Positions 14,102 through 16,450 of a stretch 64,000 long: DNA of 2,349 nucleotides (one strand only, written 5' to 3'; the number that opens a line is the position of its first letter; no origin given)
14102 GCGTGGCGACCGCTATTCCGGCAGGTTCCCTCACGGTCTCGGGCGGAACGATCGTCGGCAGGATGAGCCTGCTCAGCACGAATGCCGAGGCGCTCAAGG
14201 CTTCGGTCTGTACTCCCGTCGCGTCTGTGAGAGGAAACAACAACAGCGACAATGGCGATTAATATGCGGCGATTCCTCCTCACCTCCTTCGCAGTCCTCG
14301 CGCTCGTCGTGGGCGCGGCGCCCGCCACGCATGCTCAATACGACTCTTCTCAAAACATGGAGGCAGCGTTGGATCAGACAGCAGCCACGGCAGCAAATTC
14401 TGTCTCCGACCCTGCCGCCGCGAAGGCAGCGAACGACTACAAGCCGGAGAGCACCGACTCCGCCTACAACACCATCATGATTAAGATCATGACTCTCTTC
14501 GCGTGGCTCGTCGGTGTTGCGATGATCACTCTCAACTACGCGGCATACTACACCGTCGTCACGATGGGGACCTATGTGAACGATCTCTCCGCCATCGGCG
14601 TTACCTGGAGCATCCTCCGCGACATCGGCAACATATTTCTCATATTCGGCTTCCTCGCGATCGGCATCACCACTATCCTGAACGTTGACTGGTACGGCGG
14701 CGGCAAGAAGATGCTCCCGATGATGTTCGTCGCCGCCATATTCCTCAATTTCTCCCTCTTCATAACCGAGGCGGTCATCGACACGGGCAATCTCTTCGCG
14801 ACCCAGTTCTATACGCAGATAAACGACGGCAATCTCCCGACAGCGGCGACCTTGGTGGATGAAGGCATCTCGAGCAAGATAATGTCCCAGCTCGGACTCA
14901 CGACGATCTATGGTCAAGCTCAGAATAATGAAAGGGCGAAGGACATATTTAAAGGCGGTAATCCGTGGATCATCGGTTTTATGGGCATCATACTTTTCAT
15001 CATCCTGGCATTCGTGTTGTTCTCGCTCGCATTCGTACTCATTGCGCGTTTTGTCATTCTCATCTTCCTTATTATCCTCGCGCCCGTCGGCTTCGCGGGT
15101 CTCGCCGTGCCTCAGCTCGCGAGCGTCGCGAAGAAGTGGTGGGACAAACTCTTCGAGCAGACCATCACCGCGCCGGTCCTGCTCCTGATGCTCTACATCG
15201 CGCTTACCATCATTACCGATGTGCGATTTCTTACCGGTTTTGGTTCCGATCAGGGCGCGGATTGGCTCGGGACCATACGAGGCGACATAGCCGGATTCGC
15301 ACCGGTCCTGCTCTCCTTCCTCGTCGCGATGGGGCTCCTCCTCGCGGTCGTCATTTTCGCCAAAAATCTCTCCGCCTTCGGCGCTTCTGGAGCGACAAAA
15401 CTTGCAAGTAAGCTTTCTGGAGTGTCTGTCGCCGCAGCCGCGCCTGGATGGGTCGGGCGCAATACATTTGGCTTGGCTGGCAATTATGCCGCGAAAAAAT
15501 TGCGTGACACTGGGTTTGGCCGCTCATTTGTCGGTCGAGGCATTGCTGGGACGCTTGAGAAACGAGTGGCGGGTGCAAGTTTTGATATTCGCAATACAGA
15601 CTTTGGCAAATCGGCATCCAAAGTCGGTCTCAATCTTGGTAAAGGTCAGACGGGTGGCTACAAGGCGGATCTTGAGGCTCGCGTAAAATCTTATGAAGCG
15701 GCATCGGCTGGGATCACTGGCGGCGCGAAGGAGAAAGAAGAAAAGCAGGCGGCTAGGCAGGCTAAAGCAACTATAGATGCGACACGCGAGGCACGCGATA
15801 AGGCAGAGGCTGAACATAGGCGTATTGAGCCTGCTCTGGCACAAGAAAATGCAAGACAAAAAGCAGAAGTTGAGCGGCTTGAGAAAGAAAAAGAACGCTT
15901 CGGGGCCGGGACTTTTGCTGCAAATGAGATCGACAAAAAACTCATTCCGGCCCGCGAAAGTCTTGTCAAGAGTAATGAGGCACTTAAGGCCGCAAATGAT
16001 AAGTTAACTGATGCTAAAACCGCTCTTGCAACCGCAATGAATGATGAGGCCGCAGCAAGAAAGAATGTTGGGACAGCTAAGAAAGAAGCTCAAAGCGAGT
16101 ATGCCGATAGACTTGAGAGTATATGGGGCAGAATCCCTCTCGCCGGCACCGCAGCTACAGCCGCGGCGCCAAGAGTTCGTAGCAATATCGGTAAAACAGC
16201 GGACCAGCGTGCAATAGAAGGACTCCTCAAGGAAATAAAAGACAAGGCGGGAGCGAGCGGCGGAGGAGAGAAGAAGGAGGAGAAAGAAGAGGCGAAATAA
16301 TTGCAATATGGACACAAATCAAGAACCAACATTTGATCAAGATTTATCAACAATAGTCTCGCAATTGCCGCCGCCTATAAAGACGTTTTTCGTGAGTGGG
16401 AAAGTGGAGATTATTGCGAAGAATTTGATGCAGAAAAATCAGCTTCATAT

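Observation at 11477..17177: Tightly coupled four-gene envelope operon: membrane-anchored protein, secreted protein, VirB6/TrbL-like polytopic protein with coiled-coil tail, proline-rich protein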

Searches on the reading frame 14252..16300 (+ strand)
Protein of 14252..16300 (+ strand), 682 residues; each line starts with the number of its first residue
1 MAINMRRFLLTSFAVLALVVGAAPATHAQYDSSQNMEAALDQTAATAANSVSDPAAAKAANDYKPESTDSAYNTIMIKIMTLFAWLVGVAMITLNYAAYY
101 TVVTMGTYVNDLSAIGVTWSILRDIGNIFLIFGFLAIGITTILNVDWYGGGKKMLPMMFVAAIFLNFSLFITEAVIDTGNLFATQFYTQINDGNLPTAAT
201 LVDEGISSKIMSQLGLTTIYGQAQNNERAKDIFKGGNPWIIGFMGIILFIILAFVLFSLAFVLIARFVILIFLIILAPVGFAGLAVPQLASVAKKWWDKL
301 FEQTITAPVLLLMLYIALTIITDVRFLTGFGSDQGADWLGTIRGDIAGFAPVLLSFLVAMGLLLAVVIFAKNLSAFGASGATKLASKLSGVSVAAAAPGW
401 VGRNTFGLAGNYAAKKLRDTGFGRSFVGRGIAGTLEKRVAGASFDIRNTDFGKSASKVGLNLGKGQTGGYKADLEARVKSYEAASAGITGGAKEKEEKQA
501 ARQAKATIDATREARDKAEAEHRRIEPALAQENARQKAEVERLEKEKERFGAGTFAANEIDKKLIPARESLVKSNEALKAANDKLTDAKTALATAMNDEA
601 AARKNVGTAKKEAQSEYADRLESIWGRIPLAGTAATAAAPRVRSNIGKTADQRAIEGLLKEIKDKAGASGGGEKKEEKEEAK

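Call 3: search_protein_families(library=pfam, proteins=[window:14252-16300:+], max_evalue=1)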
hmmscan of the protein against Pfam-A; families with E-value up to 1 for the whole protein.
window:14252-16300:+ (682 aa): 2 families
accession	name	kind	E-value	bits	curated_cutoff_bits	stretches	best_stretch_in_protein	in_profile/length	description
PF04610.19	TrbL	-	0.00013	22.3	25.9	1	151-365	25-214/215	TrbL/VirB6 plasmid conjugal transfer protein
PF09727.14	CortBP2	-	0.076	13.5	26.9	1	493-605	64-176/187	Cortactin-binding protein-2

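Call 4: search_protein_families(library=ncbifam, proteins=[window:14252-16300:+], max_evalue=1)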
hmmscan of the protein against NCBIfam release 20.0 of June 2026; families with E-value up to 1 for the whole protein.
window:14252-16300:+ (682 aa): 3 families
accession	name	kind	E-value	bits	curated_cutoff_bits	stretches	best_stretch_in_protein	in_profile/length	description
NF046089.1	CD3337_EF1877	subfamily_domain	0.00046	19.1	120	1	228-322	291-385/450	CD3337/EF1877 family mobilome membrane protein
TIGR02169.1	SMC_prok_A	equivalog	0.02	12.5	729.4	1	474-615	293-432/1165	chromosome segregation protein SMC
NF033194.1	lipo_EMYY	hypoth_equivalog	0.23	10.6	100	1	541-600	63-119/292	EMYY motif lipoprotein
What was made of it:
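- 14252..16300 (+): g3: extended VirB6/TrbL-type polytopic membrane protein, 682 aa. Pfam TrbL and NCBIfam CD3337/EF1877 (calls 3, 4).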

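Call 7: find_homologous_proteins(query=window:14252-16300:+)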
Query window:14252-16300:+ (682 aa): 581 proteins with E <= 0.001 among 8000 candidates; the best 120 are listed.
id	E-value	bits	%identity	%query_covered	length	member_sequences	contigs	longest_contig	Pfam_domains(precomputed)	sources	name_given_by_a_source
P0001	0.0e+0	1461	100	100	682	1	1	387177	-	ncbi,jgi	ncbi:MAG: hypothetical protein WC814_00320 [Candidatus Paceibacterota bacterium]|jgi:hypothetical pr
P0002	1.2e-233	795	59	97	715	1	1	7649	-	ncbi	-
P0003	1.2e-219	749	56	98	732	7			-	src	-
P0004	1.8e-217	742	56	97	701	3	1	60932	-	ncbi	ncbi:MAG: hypothetical protein ACYC1Y_02230 [Minisyncoccota bacterium]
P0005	6.1e-208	710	58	97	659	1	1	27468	-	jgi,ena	-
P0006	1.3e-206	706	55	97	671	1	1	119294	-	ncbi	-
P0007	1.1e-200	686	52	99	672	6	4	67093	-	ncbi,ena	-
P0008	3.8e-196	671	54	98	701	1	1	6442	-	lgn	-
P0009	1.8e-191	656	52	99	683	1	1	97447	-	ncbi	-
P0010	7.5e-182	624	51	97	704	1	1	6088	-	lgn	-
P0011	1.1e-180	620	52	90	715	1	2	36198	-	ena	-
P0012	6.7e-180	618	54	99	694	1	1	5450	-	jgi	jgi:hypothetical protein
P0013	2.5e-179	616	52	91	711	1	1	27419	-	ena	-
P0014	7.4e-179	614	48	97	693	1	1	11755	-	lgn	-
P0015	1.6e-170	587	53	92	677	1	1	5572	-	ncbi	-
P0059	4.1e-155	536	48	89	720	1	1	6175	PF04610.20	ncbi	-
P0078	1.9e-151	524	52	81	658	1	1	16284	PF19597.5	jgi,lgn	jgi:hypothetical protein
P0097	9.4e-150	518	45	97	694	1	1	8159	PF19590.5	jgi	jgi:hypothetical protein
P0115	5.0e-148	513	56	70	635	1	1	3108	PF19590.5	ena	-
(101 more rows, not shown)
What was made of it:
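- On VirB6/TrbL (g3): Some database orthologues carry precomputed PF04610, PF19590 or PF19597 (call 7).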

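Call 16: find_related_loci(query=A1, collection=genome_contigs, flank=10000)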
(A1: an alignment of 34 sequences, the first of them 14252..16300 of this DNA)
Query A1 (682 aa) in genome_contigs; peptide patterns used: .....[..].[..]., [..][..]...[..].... (x = any residue, [..] = any of these).
239 stretches matched a pattern; 98 encode a relative of the query (tblastn E <= 1e-3); the best 80 are kept; 80 distinct loci.
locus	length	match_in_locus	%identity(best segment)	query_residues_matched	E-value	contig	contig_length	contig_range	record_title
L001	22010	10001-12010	52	3-680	0e+0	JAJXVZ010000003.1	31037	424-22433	MAG: bacterium isolate BP5.bin54 NODE_2232_length_31037_cov_6.735102, whole genome shotgun sequence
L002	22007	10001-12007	51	3-679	0e+0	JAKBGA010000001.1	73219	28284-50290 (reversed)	MAG: bacterium isolate DBS1-1.bin14 NODE_476_length_73219_cov_12.409881, whole genome shotgun sequence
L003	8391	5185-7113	47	3-663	2e-173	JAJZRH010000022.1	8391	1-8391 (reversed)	MAG: bacterium isolate SKS1.bin80 NODE_14952_length_8391_cov_1.369676, whole genome shotgun sequence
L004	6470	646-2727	48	5-675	3e-171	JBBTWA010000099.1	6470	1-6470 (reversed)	MAG: Patescibacteria group bacterium isolate H43-bin063_1 H43_bin063_1_000000000099, whole genome shotgun sequence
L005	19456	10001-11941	50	3-621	1e-176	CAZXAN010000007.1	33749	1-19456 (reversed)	MAG TPA_asm: uncultured Candidatus Saccharibacteria bacterium isolate ERP113451_co1_173 genome assembly, contig: NODE_14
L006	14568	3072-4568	58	65-561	4e-166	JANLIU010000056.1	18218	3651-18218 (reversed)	MAG: Candidatus Parcubacteria bacterium isolate S40-23 k99_160961, whole genome shotgun sequence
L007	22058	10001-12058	47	2-682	9e-165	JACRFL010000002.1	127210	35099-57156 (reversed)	MAG: Candidatus Kaiserbacteria bacterium isolate NC_groundwater_1724_Pr3_B-0.1um_57_17 SR-2_scaffold_141_336881, whole g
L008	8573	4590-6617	46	3-666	9e-164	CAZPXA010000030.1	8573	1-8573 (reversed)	MAG TPA_asm: uncultured Candidatus Saccharibacteria bacterium isolate binchicken_co134_412 genome assembly, contig: NODE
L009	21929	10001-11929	49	10-622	8e-168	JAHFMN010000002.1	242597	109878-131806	MAG: Candidatus Kaiserbacteria bacterium isolate nzgw458 NODE_29_length_242598_cov_7.204127, whole genome shotgun sequen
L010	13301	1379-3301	47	2-663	2e-163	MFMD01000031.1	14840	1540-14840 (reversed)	MAG: Candidatus Kaiserbacteria bacterium RIFCSPLOWO2_01_FULL_55_19 rifcsplowo2_01_scaffold_48786, whole genome shotgun s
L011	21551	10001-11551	56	48-547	1e-160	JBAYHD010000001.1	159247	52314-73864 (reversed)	MAG: Candidatus Paceibacterota bacterium isolate SO_2016_GW1_141 scaffold00203_OW334_2016, whole genome shotgun sequence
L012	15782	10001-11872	49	3-588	2e-160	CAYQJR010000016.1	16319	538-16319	MAG TPA_asm: uncultured Candidatus Saccharibacteria bacterium isolate SRP136066_co1_416 genome assembly, contig: NODE_37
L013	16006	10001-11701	50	5-564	2e-159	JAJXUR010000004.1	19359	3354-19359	MAG: bacterium isolate BP5.bin107 NODE_4640_length_19359_cov_1.633475, whole genome shotgun sequence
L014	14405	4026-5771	50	4-560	4e-156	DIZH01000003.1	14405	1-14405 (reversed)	MAG TPA_asm: Patescibacteria group bacterium UBA6033 UBA6033_contig_5524, whole genome shotgun sequence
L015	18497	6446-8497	46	2-665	7e-156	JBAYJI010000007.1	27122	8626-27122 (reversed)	MAG: Candidatus Paceibacterota bacterium isolate SO_2016_GW1_52 scaffold03133_OW334_2016, whole genome shotgun sequence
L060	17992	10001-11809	42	9-589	7e-123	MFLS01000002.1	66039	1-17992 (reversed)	MAG: Candidatus Kaiserbacteria bacterium RIFCSPHIGHO2_12_FULL_56_13 rifcsphigho2_12_scaffold_1170, whole genome shotgun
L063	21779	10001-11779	43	27-589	4e-121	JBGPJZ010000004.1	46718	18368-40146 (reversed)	MAG: Candidatus Paceibacteria bacterium isolate OBJ_0618_7090110_298 k141_8461292_length_46718_cov_22.9260, whole genome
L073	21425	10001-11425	48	70-524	6e-104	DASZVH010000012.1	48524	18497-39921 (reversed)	MAG TPA_asm: Candidatus Paceibacterota bacterium isolate SMAG_U6126 k141_480095, whole genome shotgun sequence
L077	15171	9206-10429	45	54-448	3e-95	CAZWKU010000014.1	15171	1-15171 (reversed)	MAG TPA_asm: uncultured Candidatus Saccharibacteria bacterium isolate ERP113451_co3_431 genome assembly, contig: NODE_30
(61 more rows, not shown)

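Call 18: search_protein_families(library=pfam, alignment_id=A1, max_evalue=0.01)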
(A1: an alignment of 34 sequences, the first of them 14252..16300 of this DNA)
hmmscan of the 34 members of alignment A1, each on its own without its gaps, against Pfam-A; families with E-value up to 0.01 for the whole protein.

A. member 1, window:14252-16300:+ (682 aa): 1 family
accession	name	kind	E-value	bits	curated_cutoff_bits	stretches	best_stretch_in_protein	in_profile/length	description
PF04610.19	TrbL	-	0.00013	22.3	25.9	1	151-365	25-214/215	TrbL/VirB6 plasmid conjugal transfer protein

B. families by the number of members that match (of 34 scanned): 2 families
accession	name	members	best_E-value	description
PF04610.19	TrbL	5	2.2e-05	TrbL/VirB6 plasmid conjugal transfer protein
PF19597.4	TrbL_4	2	6.9e-06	Conjugal transfer protein TrbL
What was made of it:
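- On VirB6/TrbL (g3): 5 of 34 orthologues match TrbL and 2 of 34 match TrbL_4 (call 18).
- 5 of 34 orthologues hit TrbL and 2 hit TrbL_4, best 7e-6 (call 18).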

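Call 19: search_solved_structures(query=A1, max_evalue=10, show_alignments=2)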
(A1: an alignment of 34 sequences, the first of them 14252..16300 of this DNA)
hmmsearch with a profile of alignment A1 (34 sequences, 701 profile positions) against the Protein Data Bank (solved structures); distinct sequences matched with E-value up to 10: 64 (the best 60 are shown).
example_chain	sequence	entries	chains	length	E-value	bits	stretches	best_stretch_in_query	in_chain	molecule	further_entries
6wxh_D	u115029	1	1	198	0.074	14.7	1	476-636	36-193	Colicin-E1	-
2efk_A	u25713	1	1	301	0.089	14.4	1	483-657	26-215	Cdc42-interacting protein 4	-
8bd7_L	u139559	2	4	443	0.2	13.3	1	446-632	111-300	Clusterin-associated protein 1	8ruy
3m3w_A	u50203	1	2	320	0.25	12.9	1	481-584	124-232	Protein kinase C and casein kinase II substrate protein 3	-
3qe6_A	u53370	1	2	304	0.53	11.9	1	481-595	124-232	Protein kinase C and casein kinase II substrate protein 3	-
3syv_A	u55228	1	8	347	0.98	11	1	481-595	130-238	Protein kinase C and casein kinase II substrate protein 3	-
2e7s_A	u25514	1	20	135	1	10.9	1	515-599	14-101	Rab guanine nucleotide exchange factor SEC2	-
7aal_A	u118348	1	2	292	1.1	10.8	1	484-639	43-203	Proline-serine-threonine phosphatase-interacting protein 1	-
2ocy_A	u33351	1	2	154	1.2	10.7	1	498-613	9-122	Rab guanine nucleotide exchange factor SEC2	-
4zry_B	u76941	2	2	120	1.3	10.6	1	531-608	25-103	Keratin, type II cytoskeletal 1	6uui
8egs_J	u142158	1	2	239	1.4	10.5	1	496-640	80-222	Lower collar protein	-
8jiv_CW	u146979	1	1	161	1.4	10.5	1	602-686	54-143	TRASH domain-containing protein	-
8t1i_B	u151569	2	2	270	1.4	10.4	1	563-638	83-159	Mediator of RNA polymerase II transcription subunit 4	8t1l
13bv_D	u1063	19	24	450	1.5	10.4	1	487-599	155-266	Beclin-1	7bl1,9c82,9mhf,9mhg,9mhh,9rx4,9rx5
3tnu_B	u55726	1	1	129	1.7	10.2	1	507-609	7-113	Keratin, type II cytoskeletal 5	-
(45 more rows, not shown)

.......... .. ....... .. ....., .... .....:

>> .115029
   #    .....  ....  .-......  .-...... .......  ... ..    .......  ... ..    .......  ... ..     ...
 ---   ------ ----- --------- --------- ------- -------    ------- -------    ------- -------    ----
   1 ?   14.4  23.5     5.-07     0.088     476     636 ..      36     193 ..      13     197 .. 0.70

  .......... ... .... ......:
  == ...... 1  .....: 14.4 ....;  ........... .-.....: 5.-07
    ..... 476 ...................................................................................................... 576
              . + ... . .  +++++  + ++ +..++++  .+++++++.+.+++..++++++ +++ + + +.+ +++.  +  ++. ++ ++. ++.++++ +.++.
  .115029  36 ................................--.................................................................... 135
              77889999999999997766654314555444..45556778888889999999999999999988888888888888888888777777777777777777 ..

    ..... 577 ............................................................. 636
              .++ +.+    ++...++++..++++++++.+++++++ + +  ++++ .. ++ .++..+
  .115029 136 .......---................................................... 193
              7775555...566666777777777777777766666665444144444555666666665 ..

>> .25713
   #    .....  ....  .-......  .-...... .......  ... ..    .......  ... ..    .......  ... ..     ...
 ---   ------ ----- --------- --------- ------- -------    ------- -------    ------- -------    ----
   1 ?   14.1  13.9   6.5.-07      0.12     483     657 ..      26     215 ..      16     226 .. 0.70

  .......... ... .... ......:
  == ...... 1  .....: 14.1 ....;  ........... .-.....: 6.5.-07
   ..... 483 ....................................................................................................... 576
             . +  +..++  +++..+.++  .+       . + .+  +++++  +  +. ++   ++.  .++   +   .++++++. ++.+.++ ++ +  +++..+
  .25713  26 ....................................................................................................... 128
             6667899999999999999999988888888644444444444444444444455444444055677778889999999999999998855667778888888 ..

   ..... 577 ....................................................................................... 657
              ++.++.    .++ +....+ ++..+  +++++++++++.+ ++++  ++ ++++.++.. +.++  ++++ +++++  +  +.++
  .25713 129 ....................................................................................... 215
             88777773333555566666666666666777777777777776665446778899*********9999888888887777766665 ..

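Call 28: predict_structure(alignment_id=A1)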
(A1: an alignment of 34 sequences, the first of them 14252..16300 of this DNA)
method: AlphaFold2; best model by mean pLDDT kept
length: 682 residues; sequences in the alignment: 34
mean_pLDDT: 70.7   pTM: 0.48
mean pLDDT of the five models: 70.7, 69.5, 63.5, 62.6, 62.2
residues with pLDDT >= 90: 42; 70-90: 382; 50-70: 163; < 50: 95
segments of 3 or more residues with pLDDT < 50: 1-62, 147-150, 219-226, 668-682
pLDDT, mean of each block of 10 residues (from residue 1): 41 44 31 35 35 37 60 70 79 84 77 74 75 74 60 64 74 77 77 63 53 52 48 56 76 84 86 83 81 88 83 83 69 58 66 79 82 67 61 54 64 74 70 69 64 66 66 81 81 82 90 93 88 89 87 77 87 89 92 91 83 87 77 79 81 75 60 31 31
secondary structure, 60 per line:
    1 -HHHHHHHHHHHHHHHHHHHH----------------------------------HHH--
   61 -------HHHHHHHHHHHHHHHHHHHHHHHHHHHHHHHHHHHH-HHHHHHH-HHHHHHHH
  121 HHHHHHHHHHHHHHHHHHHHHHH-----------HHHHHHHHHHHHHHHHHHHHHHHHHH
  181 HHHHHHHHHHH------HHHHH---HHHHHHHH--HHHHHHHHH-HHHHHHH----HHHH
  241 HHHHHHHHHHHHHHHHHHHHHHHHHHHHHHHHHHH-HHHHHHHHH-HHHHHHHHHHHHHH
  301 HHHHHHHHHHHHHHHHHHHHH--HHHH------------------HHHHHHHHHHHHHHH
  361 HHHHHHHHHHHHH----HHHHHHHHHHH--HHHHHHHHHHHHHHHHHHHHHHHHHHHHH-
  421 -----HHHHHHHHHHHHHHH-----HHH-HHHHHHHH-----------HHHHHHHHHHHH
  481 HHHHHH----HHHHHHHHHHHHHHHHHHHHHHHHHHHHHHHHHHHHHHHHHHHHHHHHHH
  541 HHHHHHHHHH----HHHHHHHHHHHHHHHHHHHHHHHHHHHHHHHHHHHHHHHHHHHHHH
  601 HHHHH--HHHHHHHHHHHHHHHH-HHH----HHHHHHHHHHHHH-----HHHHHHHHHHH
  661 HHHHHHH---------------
elements in order (helices of 4 or more, strands of 3 or more residues): H2-21 H68-103 H105-111 H113-143 H155-191 H198-202 H206-213 H216-224 H226-232 H237-275 H277-285 H287-321 H324-327 H346-373 H378-388 H391-419 H426-440 H450-457 H469-486 H491-550 H555-605 H608-623 H632-644 H650-667

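Call 47: find_encoding_contigs(protein=P0001, flank=10000, max_places=2)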
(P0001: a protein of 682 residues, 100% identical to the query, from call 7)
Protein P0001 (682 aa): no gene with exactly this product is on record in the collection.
